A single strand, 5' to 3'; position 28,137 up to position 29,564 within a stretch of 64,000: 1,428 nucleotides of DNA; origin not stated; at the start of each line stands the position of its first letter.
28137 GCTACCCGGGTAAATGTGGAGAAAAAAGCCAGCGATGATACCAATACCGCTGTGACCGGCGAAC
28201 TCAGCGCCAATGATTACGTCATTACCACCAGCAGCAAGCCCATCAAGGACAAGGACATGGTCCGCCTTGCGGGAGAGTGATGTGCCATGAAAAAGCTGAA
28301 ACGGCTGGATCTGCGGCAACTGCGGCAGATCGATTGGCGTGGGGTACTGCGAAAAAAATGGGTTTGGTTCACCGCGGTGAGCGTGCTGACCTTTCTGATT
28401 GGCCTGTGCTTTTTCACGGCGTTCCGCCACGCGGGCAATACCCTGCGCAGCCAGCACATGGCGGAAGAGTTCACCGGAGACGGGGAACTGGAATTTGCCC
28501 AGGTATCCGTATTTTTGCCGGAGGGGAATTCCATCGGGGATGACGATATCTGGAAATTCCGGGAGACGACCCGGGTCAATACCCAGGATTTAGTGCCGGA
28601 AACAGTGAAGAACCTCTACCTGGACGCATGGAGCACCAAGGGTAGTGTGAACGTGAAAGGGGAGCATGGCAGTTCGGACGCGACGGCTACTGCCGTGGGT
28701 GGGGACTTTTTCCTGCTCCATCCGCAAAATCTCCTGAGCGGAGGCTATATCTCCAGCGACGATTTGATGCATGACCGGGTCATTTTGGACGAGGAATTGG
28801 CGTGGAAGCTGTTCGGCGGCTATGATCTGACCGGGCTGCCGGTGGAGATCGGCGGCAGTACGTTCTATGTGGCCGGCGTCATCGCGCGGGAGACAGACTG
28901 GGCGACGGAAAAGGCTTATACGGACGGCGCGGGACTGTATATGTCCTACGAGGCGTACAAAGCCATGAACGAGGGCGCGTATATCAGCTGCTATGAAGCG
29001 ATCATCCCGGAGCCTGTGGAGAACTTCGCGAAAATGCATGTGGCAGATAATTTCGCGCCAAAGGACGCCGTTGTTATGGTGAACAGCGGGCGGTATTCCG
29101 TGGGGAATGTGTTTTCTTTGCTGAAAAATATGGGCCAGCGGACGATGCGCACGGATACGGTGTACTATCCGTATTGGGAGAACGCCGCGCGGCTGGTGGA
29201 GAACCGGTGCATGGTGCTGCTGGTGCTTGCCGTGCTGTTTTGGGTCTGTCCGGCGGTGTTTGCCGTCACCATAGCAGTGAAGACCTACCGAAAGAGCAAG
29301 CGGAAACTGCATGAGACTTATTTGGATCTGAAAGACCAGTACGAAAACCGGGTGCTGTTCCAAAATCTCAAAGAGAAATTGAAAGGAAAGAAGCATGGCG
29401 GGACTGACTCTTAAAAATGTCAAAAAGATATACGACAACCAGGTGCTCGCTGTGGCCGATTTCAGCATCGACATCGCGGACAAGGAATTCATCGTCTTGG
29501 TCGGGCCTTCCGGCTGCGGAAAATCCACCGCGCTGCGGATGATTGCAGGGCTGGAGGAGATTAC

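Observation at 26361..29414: Efflux-style accessory proteins embedded in a sugar-type ABC importer operon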

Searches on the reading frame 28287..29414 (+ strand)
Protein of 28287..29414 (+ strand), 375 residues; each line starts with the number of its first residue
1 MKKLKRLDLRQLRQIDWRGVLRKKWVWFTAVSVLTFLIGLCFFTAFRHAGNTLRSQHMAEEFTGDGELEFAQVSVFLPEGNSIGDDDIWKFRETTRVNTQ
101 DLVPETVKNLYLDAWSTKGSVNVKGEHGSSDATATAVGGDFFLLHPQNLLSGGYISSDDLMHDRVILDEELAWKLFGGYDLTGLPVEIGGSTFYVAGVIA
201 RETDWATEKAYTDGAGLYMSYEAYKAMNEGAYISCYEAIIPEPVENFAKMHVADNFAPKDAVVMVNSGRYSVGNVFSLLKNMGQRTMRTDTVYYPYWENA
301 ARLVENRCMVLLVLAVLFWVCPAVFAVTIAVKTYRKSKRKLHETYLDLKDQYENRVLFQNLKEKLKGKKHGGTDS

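Call 7: search_protein_families(library=pfam, proteins=[window:28287-29414:+], max_evalue=0.1)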
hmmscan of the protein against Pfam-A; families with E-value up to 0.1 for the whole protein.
window:28287-29414:+ (375 aa): 1 family
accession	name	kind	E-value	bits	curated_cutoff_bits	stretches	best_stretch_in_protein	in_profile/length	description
PF12704.14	MacB_PCD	-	1.8e-08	35.4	27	1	29-226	1-178/207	MacB-like periplasmic core domain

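Call 8: search_protein_families(library=ncbifam, proteins=[window:28287-29414:+], max_evalue=0.1)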
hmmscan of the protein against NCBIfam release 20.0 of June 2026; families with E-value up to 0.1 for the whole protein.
window:28287-29414:+ (375 aa): 0 families

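Call 10: find_homologous_proteins(query=window:28287-29414:+)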
Query window:28287-29414:+ (375 aa): 463 proteins with E <= 0.001 among 8000 candidates; the best 120 are listed.
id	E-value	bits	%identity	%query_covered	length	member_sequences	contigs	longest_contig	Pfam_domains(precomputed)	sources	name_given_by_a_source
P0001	1.3e-253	858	99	100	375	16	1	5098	PF12704.15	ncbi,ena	-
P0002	3.8e-220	748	83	100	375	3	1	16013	PF12704.15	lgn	-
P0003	1.6e-211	720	80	100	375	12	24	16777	PF12704.15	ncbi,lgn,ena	-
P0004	3.3e-204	696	77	97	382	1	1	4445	-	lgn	-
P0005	3.6e-204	696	78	100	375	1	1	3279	PF12704.15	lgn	-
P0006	2.5e-203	693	78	100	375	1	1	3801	PF12704.15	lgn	-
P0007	1.6e-202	690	77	100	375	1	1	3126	PF12704.15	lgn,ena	-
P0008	2.3e-202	690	78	100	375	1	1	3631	PF12704.15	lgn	-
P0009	1.5e-200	684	80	95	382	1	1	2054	PF12704.15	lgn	-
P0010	1.7e-197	674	78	95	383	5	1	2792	PF12704.15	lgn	-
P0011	1.3e-195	667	74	100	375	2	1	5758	PF12704.15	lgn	-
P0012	9.2e-195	665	76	95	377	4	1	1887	PF12704.15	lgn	-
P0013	9.5e-195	665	74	100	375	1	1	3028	PF12704.15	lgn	-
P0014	1.4e-194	664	73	100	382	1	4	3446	PF12704.15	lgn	-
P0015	3.7e-162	557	65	99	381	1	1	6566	PF12704.15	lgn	-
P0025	6.5e-107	376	45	99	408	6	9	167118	PF12704.15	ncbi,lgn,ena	-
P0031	1.3e-92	329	41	94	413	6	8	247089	PF12704.15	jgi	jgi:hypothetical protein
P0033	5.2e-85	304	47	77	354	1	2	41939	PF12704.15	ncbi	-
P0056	3.9e-80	288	43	89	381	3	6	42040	PF12704.15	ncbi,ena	-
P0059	5.2e-80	287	46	81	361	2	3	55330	PF12704.15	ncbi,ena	-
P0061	8.8e-80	286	43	84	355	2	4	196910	PF12704.15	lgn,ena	-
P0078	2.0e-78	282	42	86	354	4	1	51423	PF12704.15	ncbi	-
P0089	1.9e-77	279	42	89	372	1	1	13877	-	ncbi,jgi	jgi:hypothetical protein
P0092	2.7e-77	278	40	93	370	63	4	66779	PF12704.15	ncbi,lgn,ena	-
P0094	3.3e-77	278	41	86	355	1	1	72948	PF12704.15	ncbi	-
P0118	5.0e-76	274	43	76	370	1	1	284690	PF12704.15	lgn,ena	-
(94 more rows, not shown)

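Call 12: find_related_loci(query=A1, collection=genome_contigs, flank=10000)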
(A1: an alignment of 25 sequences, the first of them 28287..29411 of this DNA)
Query A1 (375 aa) in genome_contigs; peptide patterns used: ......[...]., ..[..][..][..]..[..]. (x = any residue, [..] = any of these).
535 stretches matched a pattern; 471 encode a relative of the query (tblastn E <= 1e-3); the best 80 are kept; 80 distinct loci.
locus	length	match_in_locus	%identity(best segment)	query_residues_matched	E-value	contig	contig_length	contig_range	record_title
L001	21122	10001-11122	80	1-374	0e+0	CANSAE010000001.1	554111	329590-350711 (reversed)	MAG TPA_asm: uncultured Clostridia bacterium isolate SRR15633979_bin.13_metawrap_v1.3_MAG genome assembly, contig: NODE.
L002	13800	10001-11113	63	5-375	1e-160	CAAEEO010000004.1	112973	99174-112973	MAG TPA_asm: uncultured Oscillospiraceae bacterium, isolate HGM13010, WGS project CAAEEO010000000 data, contig: ERS39652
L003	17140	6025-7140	60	1-375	6e-155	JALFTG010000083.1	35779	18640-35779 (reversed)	MAG: Oscillospiraceae bacterium isolate SUG991 k141_5501141, whole genome shotgun sequence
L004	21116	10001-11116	57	1-375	2e-148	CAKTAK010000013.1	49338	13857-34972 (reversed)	MAG: uncultured Oscillospiraceae bacterium isolate REFINED_METABAT215_TOP10_CONTIGS_1500_ASSEMBLY_K77_MERGED__Hadza_MoBi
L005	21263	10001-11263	45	4-375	3e-98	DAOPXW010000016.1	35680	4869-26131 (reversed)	MAG TPA_asm: Oscillospiraceae bacterium isolate AMR_MDS_1330 NODE_1084_length_35680_cov_6.645895, whole genome shotgun s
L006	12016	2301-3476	42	23-375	3e-97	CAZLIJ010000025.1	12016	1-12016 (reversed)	MAG TPA_asm: uncultured Oscillospiraceae bacterium isolate SRP192927_co8_349 genome assembly, contig: NODE_4932_length_1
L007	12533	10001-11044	43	5-343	2e-86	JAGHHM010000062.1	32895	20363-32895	MAG: Oscillospiraceae bacterium isolate MAG.31 k127_422758, whole genome shotgun sequence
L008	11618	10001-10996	43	18-343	7e-86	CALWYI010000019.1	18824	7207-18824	MAG: uncultured Oscillospiraceae bacterium isolate BRZ_EI__bin81 genome assembly, contig: BRZ_EI__NODE_3121_length_18824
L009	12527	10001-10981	45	20-341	5e-86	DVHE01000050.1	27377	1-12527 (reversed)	MAG TPA_asm: Candidatus Avoscillospira avicola isolate ChiBcec15-4380 ChiBcec15__C82994_L27377_SRR6323154, whole genome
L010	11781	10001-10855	49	41-324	2e-85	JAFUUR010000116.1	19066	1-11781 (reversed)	MAG: Oscillospiraceae bacterium isolate RGIG4842 Roe_deer_Rumen-1__c221918, whole genome shotgun sequence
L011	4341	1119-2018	47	51-343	2e-85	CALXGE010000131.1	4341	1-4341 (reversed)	MAG: uncultured Oscillospiraceae bacterium isolate BRZ_EH__bin56 genome assembly, contig: BRZ_EH__NODE_35677_length_4341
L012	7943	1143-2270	41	26-375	3e-85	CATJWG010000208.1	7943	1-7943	MAG: uncultured Eubacteriales bacterium isolate iMGMC-568_1678881685 genome assembly, contig: MegahitA5_106953, whole ge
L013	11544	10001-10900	47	51-343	4e-85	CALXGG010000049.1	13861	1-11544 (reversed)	MAG: uncultured Oscillospiraceae bacterium isolate BRZ_CV__bin107 genome assembly, contig: BRZ_CV__NODE_5663_length_1386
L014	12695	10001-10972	45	18-339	2e-84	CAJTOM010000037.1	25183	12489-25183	MAG TPA_asm: uncultured Oscillospiraceae bacterium isolate MGBC104380 genome assembly, contig: MGBC104380.37, whole geno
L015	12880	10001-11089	41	1-363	2e-84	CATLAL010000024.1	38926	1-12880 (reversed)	MAG TPA_asm: uncultured Oscillospiraceae bacterium isolate MGG03681_1680015453 genome assembly, contig: ERR2844016_2365,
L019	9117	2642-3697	42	22-371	9e-84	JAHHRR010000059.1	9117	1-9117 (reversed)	MAG: Oscillospiraceae bacterium isolate MAG035 MAG035_59, whole genome shotgun sequence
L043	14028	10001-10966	46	51-371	3e-80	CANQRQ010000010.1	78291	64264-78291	MAG: uncultured Oscillospiraceae bacterium isolate Lapin-022__bin48 genome assembly, contig: Lapin-022__NODE_290_length_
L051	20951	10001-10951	42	31-346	5e-79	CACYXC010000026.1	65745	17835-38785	MAG: Ruminococcaceae bacterium isolate RUG12356 genome assembly, contig: RUG12356_asm_26, whole genome shotgun sequence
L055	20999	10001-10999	40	39-371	3e-78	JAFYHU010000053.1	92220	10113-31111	MAG: Oscillospiraceae bacterium isolate RGIG7103 Water_buffalos_Abomasum-1__c391776, whole genome shotgun sequence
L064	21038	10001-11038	40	27-371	1e-77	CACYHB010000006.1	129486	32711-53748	MAG: Ruminococcaceae bacterium isolate RUG11929 genome assembly, contig: RUG11929_asm_6, whole genome shotgun sequence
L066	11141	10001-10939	43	53-362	4e-77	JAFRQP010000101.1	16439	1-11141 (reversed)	MAG: Oscillospiraceae bacterium isolate RGIG2711 Goat_Omasum-4__c643224, whole genome shotgun sequence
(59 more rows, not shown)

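Call 16: search_solved_structures(query=window:28287-29411:+, max_evalue=10, show_alignments=2)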
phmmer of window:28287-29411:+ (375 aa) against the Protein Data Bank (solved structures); distinct sequences matched with E-value up to 10: 1.
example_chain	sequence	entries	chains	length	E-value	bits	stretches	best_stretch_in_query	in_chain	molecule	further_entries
7czj_A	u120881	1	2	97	0.89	11.4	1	255-306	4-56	Glucan 1,4-alpha-maltotetraohydrolase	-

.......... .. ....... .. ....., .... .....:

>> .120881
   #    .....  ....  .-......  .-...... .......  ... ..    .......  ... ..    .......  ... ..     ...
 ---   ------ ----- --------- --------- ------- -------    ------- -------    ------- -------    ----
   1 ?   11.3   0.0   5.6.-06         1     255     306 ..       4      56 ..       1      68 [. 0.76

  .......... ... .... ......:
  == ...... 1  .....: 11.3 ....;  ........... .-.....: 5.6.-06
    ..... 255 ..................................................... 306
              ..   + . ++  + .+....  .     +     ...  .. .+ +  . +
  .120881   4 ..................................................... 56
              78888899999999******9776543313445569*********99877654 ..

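Call 21: find_encoding_contigs(protein=P0031, flank=10000, max_places=2)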
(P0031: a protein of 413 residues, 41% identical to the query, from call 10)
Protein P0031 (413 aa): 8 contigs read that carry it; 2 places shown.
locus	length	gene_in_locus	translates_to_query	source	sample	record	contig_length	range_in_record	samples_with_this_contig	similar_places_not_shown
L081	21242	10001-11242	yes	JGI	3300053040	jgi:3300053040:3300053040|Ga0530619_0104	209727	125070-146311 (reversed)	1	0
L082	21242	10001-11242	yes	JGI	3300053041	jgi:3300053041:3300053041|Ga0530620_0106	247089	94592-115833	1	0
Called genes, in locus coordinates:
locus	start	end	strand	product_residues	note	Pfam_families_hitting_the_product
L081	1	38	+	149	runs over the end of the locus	PF13237:Fer4_10 (weak), PF00037:Fer4 (weak), PF14697:Fer4_21, PF12838:Fer4_7, PF13187:Fer4_9 (weak), PF14697:Fer4_21 (weak), PF12838:Fer4_7 (weak), PF14697:Fer4_21, +11 more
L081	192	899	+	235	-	PF00392:GntR, PF07729:FCD (weak)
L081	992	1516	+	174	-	-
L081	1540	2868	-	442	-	PF00672:HAMP, PF00512:HisKA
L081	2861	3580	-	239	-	PF00072:Response_reg, PF00486:Trans_reg_C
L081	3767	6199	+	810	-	PF01547:SBP_bac_1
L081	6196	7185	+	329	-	PF00528:BPD_transp_1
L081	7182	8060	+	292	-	PF00528:BPD_transp_1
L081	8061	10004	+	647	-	PF25984:BSH_YknX (faint)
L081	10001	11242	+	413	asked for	PF12704:MacB_PCD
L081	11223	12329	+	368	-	PF02463:SMC_N (weak), PF03215:Rad17 (weak), PF00005:ABC_tran, PF17912:OB_MalK, PF08402:TOBE_2 (weak)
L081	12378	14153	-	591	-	PF06100:MCRA, PF13450:NAD_binding_8 (weak)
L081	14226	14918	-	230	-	PF00027:cNMP_binding (weak), PF13545:HTH_Crp_2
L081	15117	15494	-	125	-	-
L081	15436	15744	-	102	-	PF00440:TetR_N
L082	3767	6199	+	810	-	PF01547:SBP_bac_1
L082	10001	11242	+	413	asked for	PF12704:MacB_PCD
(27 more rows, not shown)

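Call 22: find_encoding_contigs(protein=P0061, flank=10000, max_places=2)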
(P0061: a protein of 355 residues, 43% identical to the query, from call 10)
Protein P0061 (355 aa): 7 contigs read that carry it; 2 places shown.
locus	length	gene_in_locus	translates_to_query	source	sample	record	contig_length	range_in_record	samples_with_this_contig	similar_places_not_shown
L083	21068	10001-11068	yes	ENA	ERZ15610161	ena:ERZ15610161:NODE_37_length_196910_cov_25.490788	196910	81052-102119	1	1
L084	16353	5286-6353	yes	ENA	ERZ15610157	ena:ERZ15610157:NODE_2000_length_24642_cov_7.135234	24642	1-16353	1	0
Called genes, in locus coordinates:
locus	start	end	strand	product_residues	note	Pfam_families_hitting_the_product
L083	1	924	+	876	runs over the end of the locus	PF00009:GTP_EFTU, PF14492:EFG_III (weak), PF03764:EFG_IV, PF00679:EFG_C, PF05991:NYN_YacP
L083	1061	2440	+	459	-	PF01554:MatE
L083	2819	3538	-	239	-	-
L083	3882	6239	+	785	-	PF01547:SBP_bac_1, PF13416:SBP_bac_8 (weak)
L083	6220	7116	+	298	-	PF00528:BPD_transp_1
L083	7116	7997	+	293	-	PF00528:BPD_transp_1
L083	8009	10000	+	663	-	PF00364:Biotin_lipoyl (faint), PF24161:CCDC39 (faint), PF16454:PI3K_P85_iSH2 (faint), PF25989:YknX_C (faint)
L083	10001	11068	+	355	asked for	PF12704:MacB_PCD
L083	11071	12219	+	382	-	PF00005:ABC_tran, PF17912:OB_MalK, PF08402:TOBE_2 (weak)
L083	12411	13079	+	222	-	PF06971:Put_DNA-bind_N, PF02629:CoA_binding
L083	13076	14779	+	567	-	PF12837:Fer4_6 (faint), PF12838:Fer4_7, PF13187:Fer4_9 (weak), PF13237:Fer4_10 (weak), PF14697:Fer4_21 (weak), PF00037:Fer4 (weak), PF02906:Fe_hyd_lg_C, PF04060:FeS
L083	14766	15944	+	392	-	PF07228:SpoIIE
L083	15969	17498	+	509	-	PF12838:Fer4_7, PF13187:Fer4_9 (weak), PF00037:Fer4, PF12837:Fer4_6, PF13183:Fer4_8 (weak), PF13237:Fer4_10 (weak), PF00037:Fer4, PF02906:Fe_hyd_lg_C, +7 more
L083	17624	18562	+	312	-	PF00293:NUDIX, PF14815:NUDIX_4 (weak)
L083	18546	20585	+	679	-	PF05496:RuvB_N (faint), PF07728:AAA_5 (faint), PF00004:AAA, PF17866:AAA_lid_6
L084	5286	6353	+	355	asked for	PF12704:MacB_PCD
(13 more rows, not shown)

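Call 28: predict_structure(alignment_id=A1)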
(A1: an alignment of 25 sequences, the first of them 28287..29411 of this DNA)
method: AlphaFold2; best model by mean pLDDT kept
length: 375 residues; sequences in the alignment: 25
mean_pLDDT: 84.3   pTM: 0.74
mean pLDDT of the five models: 84.3, 83.8, 83.2, 83.0, 82.1
residues with pLDDT >= 90: 157; 70-90: 175; 50-70: 30; < 50: 13
segments of 3 or more residues with pLDDT < 50: 1-4, 370-375
pLDDT, mean of each block of 10 residues (from residue 1): 51 62 78 91 91 83 83 92 91 91 79 92 92 93 90 82 92 93 93 94 86 87 91 93 90 92 88 84 57 85 89 90 86 86 82 78 63 43
secondary structure, 60 per line:
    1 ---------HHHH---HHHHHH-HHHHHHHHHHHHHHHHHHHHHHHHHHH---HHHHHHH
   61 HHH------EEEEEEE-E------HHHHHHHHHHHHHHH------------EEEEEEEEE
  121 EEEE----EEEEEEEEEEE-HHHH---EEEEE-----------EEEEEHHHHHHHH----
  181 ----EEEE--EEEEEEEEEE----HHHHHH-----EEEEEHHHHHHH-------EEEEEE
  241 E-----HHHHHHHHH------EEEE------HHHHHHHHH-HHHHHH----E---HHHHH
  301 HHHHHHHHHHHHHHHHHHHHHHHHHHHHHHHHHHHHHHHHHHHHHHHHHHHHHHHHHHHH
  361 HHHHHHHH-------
elements in order: H10-13 H17-22 H24-50 H54-63 E70-76 H85-99 E112-124 E129-139 H141-144 E148-152 E164-168 H169-176 E185-188 E191-200 H205-210 E216-220 H221-227 E235-241 H247-255 E262-265 H272-280 H282-287 H296-368

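Call 31: fold_search(model_id=the predicted structure, library=pdb)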
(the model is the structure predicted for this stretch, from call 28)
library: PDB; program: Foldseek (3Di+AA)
matches with E <= 10: 224; with E <= 0.001: 57
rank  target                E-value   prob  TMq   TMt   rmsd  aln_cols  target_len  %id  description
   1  5gko_A                6.0e-12  1.00  0.37  0.23  11.2       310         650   12  Crystal structure of tripartite-type ABC transporter, MacB from Acinetobacter baumannii (released 2017-11-15)
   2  3ftj                  5.4e-11  1.00  0.39  0.63   5.8       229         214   17  Crystal structure of the periplasmic region of MacB from Actinobacillus actinomycetemcomitans (released 2009-05-26)
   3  5lil_A                8.0e-11  1.00  0.38  0.25  11.2       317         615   16  Structure of Aggregatibacter actinomycetemcomitans MacB bound to ATPyS (P21) (released 2017-11-15)
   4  5f9q                  1.5e-10  1.00  0.36  0.67   4.9       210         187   15  Crystal structure of the extracellular domain of noncanonic ABC-type transporter YknZ from Gram-positive bacteria (released 2016-02-03)
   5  5xu1_M                1.9e-10  1.00  0.36  0.34  11.8       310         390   15  Structure of a non-canonical ABC transporter from Streptococcus pneumoniae R6 (released 2018-01-24)
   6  5lil_B                6.1e-10  1.00  0.37  0.24  11.3       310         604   15  Structure of Aggregatibacter actinomycetemcomitans MacB bound to ATPyS (P21) (released 2017-11-15)
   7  5nik_J                7.6e-10  1.00  0.36  0.23  15.5       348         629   13  Structure of the MacAB-TolC ABC-type tripartite multidrug efflux pump (released 2017-05-24)
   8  5lj6                  9.6e-10  1.00  0.36  0.23  11.2       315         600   14  Structure of Aggregatibacter actinomycetemcomitans MacB bound to ATPyS (P6522) (released 2017-11-15)
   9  5lj7_B                4.1e-09  1.00  0.36  0.24  11.3       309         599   15  Structure of Aggregatibacter actinomycetemcomitans MacB bound to ATP (P21) (released 2017-11-15)
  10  5xu1_S                6.1e-09  1.00  0.36  0.35  12.0       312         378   14  Structure of a non-canonical ABC transporter from Streptococcus pneumoniae R6 (released 2018-01-24)
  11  9qgy_M                1.8e-08  1.00  0.39  0.66   4.3       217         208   12  Structure of the YbjP lipoprotein bound to the MacAB-TolC tripartite efflux pump (released 2026-03-25)
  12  9ge6_A                2.2e-08  1.00  0.37  0.20  15.9       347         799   11  Structure of E. coli YbbAP (released 2025-05-28)
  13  5c59_D                3.3e-08  1.00  0.27  0.52   9.7       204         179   14  Crystal structure of the periplasmic region of MacB from E. coli (released 2016-06-22)
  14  9xro_E                3.7e-08  1.00  0.33  0.33   9.5       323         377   11  LolCDE in complex with SMT-738_3 (released 2026-03-18)
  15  5lj8_A                3.9e-08  1.00  0.27  0.45   8.4       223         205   14  Structure of the E. coli MacB periplasmic domain (P21) (released 2017-11-15)
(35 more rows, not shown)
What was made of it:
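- Closest known: YknWXYZ. Same: A PCD with the YknZ/Spr0695 fold (call 31).
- The PCD fold is that of mechanotransducers: MacB, YknZ, Spr0694-0695, LolCDE, HrtBA and BceAB, all at probability 1.0 (call 31). BceAB is among the structural matches of the PCD protein (call 31).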

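Call 38: search_protein_families(library=pfam, proteins=[L005:2951-3676:-, L005:1624-2961:-, L019:3758-4807:-, L001:391-1218:+], max_evalue=0.001)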
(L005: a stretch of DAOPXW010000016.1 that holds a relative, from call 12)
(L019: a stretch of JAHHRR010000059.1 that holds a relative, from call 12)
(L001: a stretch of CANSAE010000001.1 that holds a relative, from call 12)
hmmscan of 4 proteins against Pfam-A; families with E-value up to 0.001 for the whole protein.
L005:2951-3676:- (241 aa): 2 families
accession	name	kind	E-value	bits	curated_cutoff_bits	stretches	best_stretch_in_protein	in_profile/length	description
PF00072.30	Response_reg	-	8.9e-30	103.6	30.2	1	20-130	1-111/111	Response regulator receiver domain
PF00486.34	Trans_reg_C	-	6.3e-23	81.1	26.2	1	162-238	1-76/77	Transcriptional regulatory protein, C terminal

L005:1624-2961:- (445 aa): 3 families
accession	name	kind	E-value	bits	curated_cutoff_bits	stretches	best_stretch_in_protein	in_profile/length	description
PF00512.31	HisKA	-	3.6e-14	53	26.9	1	241-297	4-58/66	His Kinase A (phospho-acceptor) domain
PF00672.30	HAMP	-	8.5e-12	45.7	25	1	176-226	2-52/53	HAMP domain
PF02518.31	HATPase_c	-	0.00024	21.9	26.4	1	353-428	2-93/111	Histidine kinase-, DNA gyrase B-, and HSP90-like ATPase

L019:3758-4807:- (349 aa): 1 family
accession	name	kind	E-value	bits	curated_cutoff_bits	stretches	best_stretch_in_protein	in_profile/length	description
PF03372.29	Exo_endo_phos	-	7.1e-07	29.6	24.5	1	60-314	2-198/225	Endonuclease/Exonuclease/phosphatase family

L001:391-1218:+ (275 aa): 4 families
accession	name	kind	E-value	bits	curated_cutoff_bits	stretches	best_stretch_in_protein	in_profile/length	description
PF10609.15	ParA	-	2.3e-86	289.6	27.1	1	33-256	1-224/246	NUBPL iron-transfer P-loop NTPase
PF01656.29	CbiA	-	2.3e-09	37.7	25.4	1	38-206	1-82/125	CobQ/CobB/MinD/ParA nucleotide binding domain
PF13614.12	AAA_31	-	1.3e-06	28.9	27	1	36-89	2-54/177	AAA domain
PF06414.18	Zeta_toxin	-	0.00012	22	22.3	1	34-88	14-67/199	Zeta toxin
